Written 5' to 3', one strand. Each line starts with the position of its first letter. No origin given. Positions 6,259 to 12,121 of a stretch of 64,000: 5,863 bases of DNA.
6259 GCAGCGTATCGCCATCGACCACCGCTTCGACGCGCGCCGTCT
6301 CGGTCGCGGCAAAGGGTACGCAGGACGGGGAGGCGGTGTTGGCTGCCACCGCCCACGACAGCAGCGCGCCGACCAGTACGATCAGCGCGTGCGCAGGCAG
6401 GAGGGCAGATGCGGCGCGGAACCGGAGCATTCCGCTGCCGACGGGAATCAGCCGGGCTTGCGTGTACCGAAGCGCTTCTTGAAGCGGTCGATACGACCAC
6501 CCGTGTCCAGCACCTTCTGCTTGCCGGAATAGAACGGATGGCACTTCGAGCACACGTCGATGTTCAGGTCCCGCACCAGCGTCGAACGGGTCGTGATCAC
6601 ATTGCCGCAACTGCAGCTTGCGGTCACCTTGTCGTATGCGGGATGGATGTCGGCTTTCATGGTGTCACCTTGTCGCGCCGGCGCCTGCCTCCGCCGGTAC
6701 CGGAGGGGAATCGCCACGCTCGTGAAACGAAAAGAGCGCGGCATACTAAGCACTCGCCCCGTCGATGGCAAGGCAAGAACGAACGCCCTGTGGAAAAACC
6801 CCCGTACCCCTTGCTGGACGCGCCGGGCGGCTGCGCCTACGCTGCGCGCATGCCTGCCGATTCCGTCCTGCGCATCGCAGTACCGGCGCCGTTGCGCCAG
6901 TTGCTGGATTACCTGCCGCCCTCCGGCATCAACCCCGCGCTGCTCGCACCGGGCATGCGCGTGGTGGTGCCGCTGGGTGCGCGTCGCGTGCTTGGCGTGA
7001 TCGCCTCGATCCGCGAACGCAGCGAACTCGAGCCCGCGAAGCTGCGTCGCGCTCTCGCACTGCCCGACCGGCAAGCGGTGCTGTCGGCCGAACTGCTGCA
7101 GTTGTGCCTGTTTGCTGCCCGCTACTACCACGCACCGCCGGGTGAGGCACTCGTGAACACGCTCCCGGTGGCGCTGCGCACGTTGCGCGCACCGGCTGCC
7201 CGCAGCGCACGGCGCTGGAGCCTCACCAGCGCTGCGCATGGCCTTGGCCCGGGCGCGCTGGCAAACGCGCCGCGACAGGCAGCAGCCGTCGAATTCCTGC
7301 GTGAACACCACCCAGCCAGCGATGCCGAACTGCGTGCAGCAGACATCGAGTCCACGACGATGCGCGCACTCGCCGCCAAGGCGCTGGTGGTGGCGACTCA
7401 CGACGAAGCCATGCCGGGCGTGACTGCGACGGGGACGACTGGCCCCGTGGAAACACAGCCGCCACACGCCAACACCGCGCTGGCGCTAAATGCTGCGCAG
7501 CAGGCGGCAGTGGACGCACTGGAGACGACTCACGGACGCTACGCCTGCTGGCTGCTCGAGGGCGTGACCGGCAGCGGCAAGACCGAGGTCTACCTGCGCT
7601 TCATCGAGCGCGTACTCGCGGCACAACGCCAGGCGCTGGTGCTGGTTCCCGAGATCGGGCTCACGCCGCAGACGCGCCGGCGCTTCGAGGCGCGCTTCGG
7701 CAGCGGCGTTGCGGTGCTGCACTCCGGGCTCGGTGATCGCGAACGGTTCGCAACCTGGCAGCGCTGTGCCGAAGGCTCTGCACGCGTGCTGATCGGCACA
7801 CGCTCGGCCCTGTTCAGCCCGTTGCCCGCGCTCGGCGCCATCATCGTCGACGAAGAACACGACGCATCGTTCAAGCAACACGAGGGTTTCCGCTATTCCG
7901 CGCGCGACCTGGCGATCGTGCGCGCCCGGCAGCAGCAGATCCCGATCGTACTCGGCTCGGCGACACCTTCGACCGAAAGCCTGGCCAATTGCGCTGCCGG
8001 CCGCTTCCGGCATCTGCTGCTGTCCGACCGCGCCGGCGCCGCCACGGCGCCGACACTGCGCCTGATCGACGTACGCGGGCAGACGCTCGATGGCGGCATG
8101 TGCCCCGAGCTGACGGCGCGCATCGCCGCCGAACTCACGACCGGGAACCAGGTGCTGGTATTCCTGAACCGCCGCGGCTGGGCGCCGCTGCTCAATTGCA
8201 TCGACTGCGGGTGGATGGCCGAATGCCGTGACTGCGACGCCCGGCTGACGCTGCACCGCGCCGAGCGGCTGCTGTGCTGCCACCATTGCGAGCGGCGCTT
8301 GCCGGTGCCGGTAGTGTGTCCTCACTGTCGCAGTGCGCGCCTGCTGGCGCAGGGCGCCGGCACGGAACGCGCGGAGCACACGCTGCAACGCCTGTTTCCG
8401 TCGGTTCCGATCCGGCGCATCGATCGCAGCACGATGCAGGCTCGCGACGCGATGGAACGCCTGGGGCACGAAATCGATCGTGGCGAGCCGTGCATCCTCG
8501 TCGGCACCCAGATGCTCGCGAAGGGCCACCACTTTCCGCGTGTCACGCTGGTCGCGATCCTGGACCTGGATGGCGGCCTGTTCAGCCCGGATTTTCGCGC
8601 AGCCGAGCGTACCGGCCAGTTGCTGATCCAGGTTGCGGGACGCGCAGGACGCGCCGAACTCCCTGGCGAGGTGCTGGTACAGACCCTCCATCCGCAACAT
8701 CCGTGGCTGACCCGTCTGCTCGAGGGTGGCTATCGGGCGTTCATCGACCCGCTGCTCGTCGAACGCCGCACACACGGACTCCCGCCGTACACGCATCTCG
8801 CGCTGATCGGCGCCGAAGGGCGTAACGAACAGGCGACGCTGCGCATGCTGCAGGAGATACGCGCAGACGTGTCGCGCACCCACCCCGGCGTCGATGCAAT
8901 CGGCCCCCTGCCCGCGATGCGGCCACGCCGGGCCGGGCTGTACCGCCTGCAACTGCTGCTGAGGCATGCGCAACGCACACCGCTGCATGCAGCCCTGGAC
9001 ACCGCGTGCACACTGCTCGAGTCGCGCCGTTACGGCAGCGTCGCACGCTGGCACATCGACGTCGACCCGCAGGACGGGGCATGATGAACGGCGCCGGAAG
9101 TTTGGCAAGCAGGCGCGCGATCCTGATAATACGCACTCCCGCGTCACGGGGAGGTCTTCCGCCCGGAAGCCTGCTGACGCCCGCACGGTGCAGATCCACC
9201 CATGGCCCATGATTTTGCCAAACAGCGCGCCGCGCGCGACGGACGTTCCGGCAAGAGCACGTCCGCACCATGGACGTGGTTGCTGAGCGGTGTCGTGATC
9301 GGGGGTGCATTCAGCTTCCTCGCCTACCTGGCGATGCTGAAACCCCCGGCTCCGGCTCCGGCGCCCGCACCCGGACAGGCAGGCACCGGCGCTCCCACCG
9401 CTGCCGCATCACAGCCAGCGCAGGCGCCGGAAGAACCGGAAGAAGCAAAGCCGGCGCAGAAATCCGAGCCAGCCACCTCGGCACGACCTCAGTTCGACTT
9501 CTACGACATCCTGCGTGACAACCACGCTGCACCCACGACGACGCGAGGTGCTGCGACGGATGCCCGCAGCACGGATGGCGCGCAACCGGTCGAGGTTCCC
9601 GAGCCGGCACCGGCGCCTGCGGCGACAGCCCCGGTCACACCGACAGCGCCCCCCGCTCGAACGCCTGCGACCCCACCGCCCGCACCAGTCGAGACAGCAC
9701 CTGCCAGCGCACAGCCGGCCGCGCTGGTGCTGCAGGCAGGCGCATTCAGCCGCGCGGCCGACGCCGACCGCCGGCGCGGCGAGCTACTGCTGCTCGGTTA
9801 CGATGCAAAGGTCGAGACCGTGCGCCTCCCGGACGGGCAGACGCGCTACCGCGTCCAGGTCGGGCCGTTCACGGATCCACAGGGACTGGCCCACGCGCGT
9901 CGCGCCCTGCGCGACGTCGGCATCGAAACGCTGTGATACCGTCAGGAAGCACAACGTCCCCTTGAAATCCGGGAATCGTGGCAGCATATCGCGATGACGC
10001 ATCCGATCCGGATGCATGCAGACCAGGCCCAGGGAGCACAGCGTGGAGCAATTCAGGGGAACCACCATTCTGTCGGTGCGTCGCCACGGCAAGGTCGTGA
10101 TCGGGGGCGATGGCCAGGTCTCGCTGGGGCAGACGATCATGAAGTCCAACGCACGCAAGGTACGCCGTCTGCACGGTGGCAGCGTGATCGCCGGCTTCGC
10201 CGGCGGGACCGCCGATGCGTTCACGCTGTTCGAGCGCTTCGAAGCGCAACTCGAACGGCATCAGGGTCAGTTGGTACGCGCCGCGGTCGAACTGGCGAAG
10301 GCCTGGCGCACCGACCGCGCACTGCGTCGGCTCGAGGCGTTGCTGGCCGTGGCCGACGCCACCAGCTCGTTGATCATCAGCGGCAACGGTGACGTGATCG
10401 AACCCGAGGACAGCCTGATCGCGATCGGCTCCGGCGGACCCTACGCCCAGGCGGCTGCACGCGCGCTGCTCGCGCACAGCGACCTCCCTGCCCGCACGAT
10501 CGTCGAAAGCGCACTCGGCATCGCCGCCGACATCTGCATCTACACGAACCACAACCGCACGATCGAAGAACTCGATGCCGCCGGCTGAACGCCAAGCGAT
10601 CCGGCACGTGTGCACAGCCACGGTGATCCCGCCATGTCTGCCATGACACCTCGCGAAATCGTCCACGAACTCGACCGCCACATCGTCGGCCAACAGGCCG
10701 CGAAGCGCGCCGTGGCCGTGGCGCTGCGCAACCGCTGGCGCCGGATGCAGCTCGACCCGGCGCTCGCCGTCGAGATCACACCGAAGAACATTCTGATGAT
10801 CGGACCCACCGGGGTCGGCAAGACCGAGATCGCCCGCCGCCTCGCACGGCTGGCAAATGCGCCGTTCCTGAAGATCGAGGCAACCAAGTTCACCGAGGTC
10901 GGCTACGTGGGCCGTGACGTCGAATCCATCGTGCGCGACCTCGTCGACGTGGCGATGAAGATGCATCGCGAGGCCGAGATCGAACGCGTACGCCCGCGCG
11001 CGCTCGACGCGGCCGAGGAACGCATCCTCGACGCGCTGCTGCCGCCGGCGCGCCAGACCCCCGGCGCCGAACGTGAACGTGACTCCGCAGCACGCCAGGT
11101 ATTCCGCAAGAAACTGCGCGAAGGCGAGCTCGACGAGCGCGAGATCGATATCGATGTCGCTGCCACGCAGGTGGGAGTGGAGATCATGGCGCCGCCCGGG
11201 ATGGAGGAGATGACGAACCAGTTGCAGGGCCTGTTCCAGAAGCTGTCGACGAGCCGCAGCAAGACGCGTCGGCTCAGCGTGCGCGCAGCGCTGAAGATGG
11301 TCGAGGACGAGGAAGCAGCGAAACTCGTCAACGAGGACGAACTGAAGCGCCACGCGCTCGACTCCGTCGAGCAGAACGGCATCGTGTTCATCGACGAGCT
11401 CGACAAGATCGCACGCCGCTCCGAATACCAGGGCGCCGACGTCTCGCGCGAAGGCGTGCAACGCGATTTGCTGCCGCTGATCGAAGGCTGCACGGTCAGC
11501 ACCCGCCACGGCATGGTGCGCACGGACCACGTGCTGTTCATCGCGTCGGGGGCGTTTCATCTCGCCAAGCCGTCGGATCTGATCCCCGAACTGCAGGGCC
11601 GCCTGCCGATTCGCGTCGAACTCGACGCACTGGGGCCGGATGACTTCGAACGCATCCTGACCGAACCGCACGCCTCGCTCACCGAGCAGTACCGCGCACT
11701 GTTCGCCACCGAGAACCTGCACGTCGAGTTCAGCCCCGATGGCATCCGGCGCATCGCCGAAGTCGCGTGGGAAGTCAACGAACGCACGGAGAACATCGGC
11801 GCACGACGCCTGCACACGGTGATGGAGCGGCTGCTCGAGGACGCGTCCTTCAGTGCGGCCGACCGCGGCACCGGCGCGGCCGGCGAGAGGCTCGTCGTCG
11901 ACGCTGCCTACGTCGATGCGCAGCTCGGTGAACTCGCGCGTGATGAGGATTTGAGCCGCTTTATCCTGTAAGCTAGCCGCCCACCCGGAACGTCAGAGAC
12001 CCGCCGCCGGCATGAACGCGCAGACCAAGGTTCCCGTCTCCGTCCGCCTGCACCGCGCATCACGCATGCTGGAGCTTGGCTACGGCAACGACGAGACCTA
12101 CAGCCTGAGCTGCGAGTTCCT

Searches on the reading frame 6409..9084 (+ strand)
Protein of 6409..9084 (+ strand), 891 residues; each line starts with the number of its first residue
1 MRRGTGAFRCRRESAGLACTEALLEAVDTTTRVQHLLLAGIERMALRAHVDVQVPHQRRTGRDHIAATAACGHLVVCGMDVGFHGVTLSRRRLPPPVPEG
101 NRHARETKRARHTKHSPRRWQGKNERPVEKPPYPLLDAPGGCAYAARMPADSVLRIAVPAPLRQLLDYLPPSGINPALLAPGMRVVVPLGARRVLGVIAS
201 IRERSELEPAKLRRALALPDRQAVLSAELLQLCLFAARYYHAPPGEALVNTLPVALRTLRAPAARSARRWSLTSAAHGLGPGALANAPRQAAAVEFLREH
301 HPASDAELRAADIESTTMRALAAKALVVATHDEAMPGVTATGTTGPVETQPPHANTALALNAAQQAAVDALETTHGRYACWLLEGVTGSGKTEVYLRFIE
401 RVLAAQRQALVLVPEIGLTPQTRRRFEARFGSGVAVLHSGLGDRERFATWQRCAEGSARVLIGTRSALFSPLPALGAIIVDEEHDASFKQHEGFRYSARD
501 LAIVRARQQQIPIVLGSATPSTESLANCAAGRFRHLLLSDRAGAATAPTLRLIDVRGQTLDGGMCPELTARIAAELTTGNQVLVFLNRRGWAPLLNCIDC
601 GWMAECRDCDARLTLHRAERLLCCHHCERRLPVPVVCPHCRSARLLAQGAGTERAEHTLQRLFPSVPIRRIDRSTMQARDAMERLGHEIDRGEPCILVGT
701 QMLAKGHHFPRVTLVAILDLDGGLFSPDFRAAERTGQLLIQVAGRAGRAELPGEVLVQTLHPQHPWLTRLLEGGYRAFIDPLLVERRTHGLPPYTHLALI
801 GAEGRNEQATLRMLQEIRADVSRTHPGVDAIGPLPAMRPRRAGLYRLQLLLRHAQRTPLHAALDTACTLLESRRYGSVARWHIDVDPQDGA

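Call 77: search_protein_families(library=pfam, proteins=[window:6409-9084:+], max_evalue=0.00001)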
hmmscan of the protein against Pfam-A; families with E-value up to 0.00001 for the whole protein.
window:6409-9084:+ (891 aa): 6 families
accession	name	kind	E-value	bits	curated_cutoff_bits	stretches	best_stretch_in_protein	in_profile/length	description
PF17764.6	PriA_3primeBD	-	4.4e-23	81.4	22.7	1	155-253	1-96/96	3'DNA-binding domain (3'BD)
PF18074.6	PriA_C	-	9.2e-19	68.5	26.9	1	793-887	1-95/95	Primosomal protein N C-terminal domain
PF00270.35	DEAD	-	5.4e-18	65.7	26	1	362-524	2-163/167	DEAD/DEAH box helicase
PF04851.21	ResIII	-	9.8e-14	52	22.5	1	359-520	3-162/164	Type III restriction enzyme, res subunit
PF00271.37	Helicase_C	-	3.6e-10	40.5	23.5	1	654-749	27-109/110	Helicase conserved C-terminal domain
PF18319.7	Zn_ribbon_PriA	-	3.2e-06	27.4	26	1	606-632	1-27/27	PriA DNA helicase Cys-rich region (CRR) domain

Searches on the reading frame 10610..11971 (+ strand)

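Call 77: search_protein_families(library=pfam, proteins=[window:10610-11971:+], max_evalue=0.00001)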
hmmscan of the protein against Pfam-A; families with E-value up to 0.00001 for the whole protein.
window:10610-11971:+ (453 aa): 5 families
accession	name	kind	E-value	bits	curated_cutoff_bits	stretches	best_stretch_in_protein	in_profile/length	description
PF07724.20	AAA_2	-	8e-33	114.3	27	1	193-335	9-166/166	AAA domain (Cdc48 subfamily)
PF00004.35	AAA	-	1.7e-16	61.3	21.2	2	247-338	47-129/131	ATPase family associated with various cellular activities (AAA)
PF07728.20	AAA_5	-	4.3e-07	30.5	22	0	60-96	1-38/139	AAA domain (dynein-related subfamily)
PF13191.12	AAA_16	-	3.9e-06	27.9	32.6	0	57-172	23-127/167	AAA ATPase domain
PF13401.12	AAA_22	-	9.7e-06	26.4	27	0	59-105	6-55/130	AAA domain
